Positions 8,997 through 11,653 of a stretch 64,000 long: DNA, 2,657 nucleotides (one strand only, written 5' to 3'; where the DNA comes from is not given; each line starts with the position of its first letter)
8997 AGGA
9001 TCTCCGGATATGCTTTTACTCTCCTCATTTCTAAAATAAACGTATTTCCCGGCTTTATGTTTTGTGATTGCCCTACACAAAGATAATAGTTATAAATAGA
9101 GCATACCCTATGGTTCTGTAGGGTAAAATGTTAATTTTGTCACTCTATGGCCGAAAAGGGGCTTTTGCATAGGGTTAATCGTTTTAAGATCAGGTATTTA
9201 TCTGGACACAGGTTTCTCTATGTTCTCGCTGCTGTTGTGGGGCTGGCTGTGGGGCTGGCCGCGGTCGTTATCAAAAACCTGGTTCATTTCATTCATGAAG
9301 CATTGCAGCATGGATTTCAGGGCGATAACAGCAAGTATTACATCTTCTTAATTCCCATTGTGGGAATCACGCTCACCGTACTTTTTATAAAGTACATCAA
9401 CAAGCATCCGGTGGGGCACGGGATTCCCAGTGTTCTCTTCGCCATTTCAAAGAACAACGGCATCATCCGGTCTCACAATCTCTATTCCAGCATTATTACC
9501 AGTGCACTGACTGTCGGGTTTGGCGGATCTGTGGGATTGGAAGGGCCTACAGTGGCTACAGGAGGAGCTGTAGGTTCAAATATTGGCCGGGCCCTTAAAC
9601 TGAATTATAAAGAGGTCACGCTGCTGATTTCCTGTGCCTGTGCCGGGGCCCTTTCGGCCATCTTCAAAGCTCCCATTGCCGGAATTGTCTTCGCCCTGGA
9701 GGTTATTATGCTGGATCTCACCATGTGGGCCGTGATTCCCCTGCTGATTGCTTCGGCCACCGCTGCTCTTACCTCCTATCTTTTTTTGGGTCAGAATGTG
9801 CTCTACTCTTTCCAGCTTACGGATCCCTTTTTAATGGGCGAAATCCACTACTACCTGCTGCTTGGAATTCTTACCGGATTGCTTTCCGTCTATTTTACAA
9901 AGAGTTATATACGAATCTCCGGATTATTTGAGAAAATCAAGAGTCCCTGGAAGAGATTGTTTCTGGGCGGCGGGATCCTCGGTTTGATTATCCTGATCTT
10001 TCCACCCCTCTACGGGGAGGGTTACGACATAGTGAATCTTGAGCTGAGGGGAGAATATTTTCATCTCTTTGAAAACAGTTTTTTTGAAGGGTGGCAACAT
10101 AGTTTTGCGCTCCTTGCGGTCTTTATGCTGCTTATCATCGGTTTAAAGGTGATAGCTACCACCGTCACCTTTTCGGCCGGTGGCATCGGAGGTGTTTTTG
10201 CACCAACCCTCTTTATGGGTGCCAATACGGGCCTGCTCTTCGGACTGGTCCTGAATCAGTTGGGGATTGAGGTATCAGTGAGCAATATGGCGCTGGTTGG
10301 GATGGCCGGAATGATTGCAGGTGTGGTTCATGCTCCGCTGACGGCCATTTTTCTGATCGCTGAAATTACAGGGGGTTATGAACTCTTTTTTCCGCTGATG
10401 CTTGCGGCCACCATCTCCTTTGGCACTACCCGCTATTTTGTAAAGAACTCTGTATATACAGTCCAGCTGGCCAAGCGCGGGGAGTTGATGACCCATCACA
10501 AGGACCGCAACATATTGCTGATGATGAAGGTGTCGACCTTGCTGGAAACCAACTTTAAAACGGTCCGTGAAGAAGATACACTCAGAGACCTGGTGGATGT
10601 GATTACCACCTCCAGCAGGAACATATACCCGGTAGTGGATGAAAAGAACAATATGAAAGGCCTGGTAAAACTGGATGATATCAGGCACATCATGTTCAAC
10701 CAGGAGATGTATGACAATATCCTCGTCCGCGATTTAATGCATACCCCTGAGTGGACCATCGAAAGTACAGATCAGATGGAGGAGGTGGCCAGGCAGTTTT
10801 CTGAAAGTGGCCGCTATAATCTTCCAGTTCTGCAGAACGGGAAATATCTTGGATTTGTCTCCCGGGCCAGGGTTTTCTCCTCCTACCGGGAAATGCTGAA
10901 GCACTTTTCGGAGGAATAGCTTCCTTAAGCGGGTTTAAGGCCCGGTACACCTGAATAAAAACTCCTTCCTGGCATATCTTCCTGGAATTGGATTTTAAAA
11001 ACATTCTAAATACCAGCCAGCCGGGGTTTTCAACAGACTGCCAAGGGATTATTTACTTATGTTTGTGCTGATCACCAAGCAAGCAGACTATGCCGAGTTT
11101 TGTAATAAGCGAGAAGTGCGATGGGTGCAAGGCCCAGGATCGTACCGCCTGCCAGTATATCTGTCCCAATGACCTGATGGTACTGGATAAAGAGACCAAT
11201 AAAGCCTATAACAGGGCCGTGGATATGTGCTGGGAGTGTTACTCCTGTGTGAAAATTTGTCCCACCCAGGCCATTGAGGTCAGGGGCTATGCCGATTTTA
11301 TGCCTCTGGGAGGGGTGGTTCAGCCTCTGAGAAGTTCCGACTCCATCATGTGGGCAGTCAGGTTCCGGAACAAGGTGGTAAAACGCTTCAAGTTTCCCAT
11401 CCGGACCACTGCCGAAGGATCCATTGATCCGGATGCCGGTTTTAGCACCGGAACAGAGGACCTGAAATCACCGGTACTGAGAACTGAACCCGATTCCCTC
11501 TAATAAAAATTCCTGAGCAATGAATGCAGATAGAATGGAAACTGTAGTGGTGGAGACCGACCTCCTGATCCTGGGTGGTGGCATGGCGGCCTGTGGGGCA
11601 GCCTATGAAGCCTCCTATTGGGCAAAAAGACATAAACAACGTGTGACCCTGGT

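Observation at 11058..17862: Complete aprBA-qmoABC dissimilatory APS-reductase module in a Bacteroidota-style chromosome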

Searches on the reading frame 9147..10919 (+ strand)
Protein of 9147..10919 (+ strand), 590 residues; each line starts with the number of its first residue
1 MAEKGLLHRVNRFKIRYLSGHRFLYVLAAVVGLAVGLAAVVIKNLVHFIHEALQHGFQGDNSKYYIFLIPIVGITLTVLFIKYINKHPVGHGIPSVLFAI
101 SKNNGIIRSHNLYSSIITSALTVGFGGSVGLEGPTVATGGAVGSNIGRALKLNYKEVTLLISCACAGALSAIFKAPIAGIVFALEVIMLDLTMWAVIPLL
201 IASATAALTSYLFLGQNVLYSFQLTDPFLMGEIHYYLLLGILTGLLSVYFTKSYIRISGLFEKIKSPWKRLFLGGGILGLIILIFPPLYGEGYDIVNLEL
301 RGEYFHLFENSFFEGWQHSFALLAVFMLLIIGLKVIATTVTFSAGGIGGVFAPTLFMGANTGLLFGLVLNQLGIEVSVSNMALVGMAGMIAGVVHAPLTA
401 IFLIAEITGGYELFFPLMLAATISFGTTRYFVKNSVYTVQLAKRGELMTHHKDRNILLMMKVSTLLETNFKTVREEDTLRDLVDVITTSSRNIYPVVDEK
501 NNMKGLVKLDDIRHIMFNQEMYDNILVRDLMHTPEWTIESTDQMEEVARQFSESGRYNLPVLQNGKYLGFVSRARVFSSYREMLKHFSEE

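Call 3: search_protein_families(library=ncbifam, proteins=[window:9147-10919:+])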
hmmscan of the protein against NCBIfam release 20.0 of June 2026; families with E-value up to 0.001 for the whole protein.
window:9147-10919:+ (590 aa): 9 families
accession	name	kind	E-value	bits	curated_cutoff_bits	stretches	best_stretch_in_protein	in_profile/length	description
NF002505.0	PRK01862.1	equivalog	1.1e-72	245.6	482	1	16-584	16-574/577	ClcB-like voltage-gated chloride channel protein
NF003640.0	PRK05277.1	equivalog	1.3e-49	169.2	350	1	22-443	31-449/471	H(+)/Cl(-) exchange transporter ClcA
NF002437.0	PRK01610.1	equivalog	1.7e-32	113.1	425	1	115-443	114-427/429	voltage-gated ClC-type chloride channel ClcB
NF041552.1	TF_PrdR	equivalog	1.4e-10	40.2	795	1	459-582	5-127/577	sigma-54 dependent transcriptional regulator PrdR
TIGR01186.1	proV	subfamily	7e-08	32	326.6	2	450-509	292-350/363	betaine/proline/choline family ABC transporter ATP-binding protein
NF011443.0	PRK14869.1-5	equivalog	5.8e-06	25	335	1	460-519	69-128/546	putative manganese-dependent inorganic diphosphatase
NF041630.1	CBS_CbpB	equivalog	2.4e-05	24.3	125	1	476-587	27-142/143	cyclic-di-AMP-binding protein CbpB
NF038279.1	TF_CBS_SpxR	exception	2.8e-05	23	600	1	466-581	196-306/427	CBS-HotDog domain-containing transcription factor SpxR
NF011442.0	PRK14869.1-4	equivalog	4.4e-05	22.1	400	0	454-509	241-296/543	putative manganese-dependent inorganic diphosphatase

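Call 4: search_protein_families(library=pfam, proteins=[window:9147-10919:+])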
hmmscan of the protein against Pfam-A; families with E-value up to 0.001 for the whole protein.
window:9147-10919:+ (590 aa): 2 families
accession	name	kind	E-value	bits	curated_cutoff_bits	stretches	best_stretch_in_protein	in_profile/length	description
PF00654.25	Voltage_CLC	-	2.1e-79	267.7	24.8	1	75-428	3-345/346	Voltage gated chloride channel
PF00571.33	CBS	-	1.7e-15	57.5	24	2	527-578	1-53/57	CBS domain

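Call 66: find_related_loci(query=window:9147-10919:+, collection=metagenome_contigs, flank=10000)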
Query window:9147-10919:+ (590 aa) in metagenome_contigs; peptide patterns used: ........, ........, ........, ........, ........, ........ (x = any residue, [..] = any of these).
369 stretches matched a pattern; 256 encode a relative of the query (tblastn E <= 1e-3); the best 80 are kept; 80 distinct loci.
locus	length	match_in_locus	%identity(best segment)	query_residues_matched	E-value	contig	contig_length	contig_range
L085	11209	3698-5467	95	1-590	0e+0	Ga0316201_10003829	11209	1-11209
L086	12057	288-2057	90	1-590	0e+0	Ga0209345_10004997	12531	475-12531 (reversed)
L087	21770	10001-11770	87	1-590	0e+0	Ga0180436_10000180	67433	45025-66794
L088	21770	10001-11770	87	1-590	0e+0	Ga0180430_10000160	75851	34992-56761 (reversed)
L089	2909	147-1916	84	1-590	0e+0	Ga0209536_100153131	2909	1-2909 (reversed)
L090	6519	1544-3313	84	1-590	0e+0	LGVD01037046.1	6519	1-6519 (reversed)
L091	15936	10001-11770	84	1-590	0e+0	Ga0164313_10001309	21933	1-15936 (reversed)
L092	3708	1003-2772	83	1-590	0e+0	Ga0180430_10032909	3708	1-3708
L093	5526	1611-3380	85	1-590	0e+0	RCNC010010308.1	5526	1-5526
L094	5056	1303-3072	84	1-590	0e+0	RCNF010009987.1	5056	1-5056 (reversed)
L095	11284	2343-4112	83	1-590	0e+0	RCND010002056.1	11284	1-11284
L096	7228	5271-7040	83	1-590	0e+0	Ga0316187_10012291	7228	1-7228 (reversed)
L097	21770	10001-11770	82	1-590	0e+0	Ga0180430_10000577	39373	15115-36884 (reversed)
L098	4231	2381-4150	80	1-590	0e+0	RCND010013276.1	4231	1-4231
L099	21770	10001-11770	81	1-590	0e+0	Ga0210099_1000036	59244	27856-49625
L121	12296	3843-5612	71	1-590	0e+0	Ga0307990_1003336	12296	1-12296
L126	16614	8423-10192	71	1-590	0e+0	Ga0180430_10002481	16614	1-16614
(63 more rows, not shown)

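Call 76: search_protein_families(library=pfam, proteins=[L121:6176-6871:+], max_evalue=0.0001)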
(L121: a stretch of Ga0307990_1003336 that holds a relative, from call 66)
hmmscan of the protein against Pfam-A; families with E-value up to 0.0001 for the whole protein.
L121:6176-6871:+ (231 aa): 1 family
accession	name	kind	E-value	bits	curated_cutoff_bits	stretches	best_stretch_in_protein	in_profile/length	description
PF04474.17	DUF554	-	2.8e-80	269.4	25.1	1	2-220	1-218/220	Protein of unknown function (DUF554)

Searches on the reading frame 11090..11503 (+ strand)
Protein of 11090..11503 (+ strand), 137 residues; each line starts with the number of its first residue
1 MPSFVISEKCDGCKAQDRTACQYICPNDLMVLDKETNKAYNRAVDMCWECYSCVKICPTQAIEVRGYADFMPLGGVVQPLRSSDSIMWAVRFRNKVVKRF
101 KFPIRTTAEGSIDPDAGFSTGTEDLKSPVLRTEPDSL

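Call 3: search_protein_families(library=ncbifam, proteins=[window:11090-11503:+])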
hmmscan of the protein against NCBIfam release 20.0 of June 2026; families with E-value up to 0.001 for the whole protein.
window:11090-11503:+ (137 aa): 19 families
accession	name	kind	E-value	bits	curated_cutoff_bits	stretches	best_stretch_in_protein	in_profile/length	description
TIGR02060.1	aprB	equivalog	2.4e-59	198.9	135.65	1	1-130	1-129/132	adenylyl-sulfate reductase subunit beta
NF040864.1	HgcB_ferredoxin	equivalog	2e-08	34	99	1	7-65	13-64/93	mercury methylation ferredoxin HgcB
NF043039.1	HgcAB_like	equivalog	1.2e-06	28.4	285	1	7-62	299-349/350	HgcAB-like fusion protein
NF038196.1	ferrodoxin_EFR1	subfamily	5.7e-06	26.5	75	1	3-64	179-231/242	EFR1 family ferrodoxin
TIGR01944.1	rnfB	subfamily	5.9e-06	26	68.7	1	4-66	109-164/190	RnfABCDGE type electron transport complex subunit B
NF042909.1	FMH_DH_FwdF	exception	1.8e-05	24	375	1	8-65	257-314/336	tungsten-dependent formylmethanofuran dehydrogenase subunit FwdF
NF045992.1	CircClkLdpA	equivalog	3.1e-05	23.2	450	1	12-68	104-158/360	circadian clock protein LdpA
NF048010.1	SfplDhtActHpsHDes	equivalog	0.00015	20.7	430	1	15-68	60-111/298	(2S)-3-sulfopropanediol dehydratase activating enzyme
NF040684.1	PorD_Arch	equivalog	0.00016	21.7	120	1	6-64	30-81/85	pyruvate synthase subunit PorD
NF040770.1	hetero_SS_HdrA2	exception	0.00021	19.6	1100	1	3-69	572-630/777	CoB-CoM heterodisulfide reductase HdrA2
TIGR01971.1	NuoI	subfamily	0.00026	20.6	113.05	1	7-64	41-100/121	NADH-quinone oxidoreductase, chain I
TIGR02179.1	PorD_KorD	subfamily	0.00028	20.9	60.05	1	6-64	23-74/78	2-oxoacid:acceptor oxidoreductase, delta subunit, pyruvate/2-ketoisovalerate family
TIGR02494.1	PFLE_PFLC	subfamily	0.00032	20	174.35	1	17-67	52-102/293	glycyl-radical enzyme activating protein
NF004541.0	PRK05888.2-2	equivalog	0.00041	20.2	217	1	7-63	60-112/168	NADH-quinone oxidoreductase subunit NuoI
NF006221.0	PRK08348.1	subfamily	0.00044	20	124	1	8-64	44-94/136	NADH-plastoquinone oxidoreductase subunit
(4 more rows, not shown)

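Call 4: search_protein_families(library=pfam, proteins=[window:11090-11503:+])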
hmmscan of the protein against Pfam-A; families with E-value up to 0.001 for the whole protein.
window:11090-11503:+ (137 aa): 7 families
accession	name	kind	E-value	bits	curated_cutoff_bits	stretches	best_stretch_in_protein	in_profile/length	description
PF12139.13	APS-reductase_C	-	3.2e-30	104.6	25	1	64-136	1-74/82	Adenosine-5'-phosphosulfate reductase beta subunit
PF12838.12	Fer4_7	-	1.4e-07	32.3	27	1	9-61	1-52/52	4Fe-4S dicluster domain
PF13187.11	Fer4_9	-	4.9e-07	30.1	27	1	9-62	1-52/52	4Fe-4S dicluster domain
PF00037.32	Fer4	-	1.3e-06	28.4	21.1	1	45-63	6-24/24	4Fe-4S binding domain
PF12800.12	Fer4_4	-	2.2e-05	24.9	24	0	45-59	2-16/17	4Fe-4S binding domain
PF12837.12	Fer4_6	-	0.00042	20.6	25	0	45-62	7-24/24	4Fe-4S binding domain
PF25160.1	LdpA_Fe-S-bd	-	0.00097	19.3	27.6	0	18-67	6-48/49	LdpA Fe-S cluster-binding domain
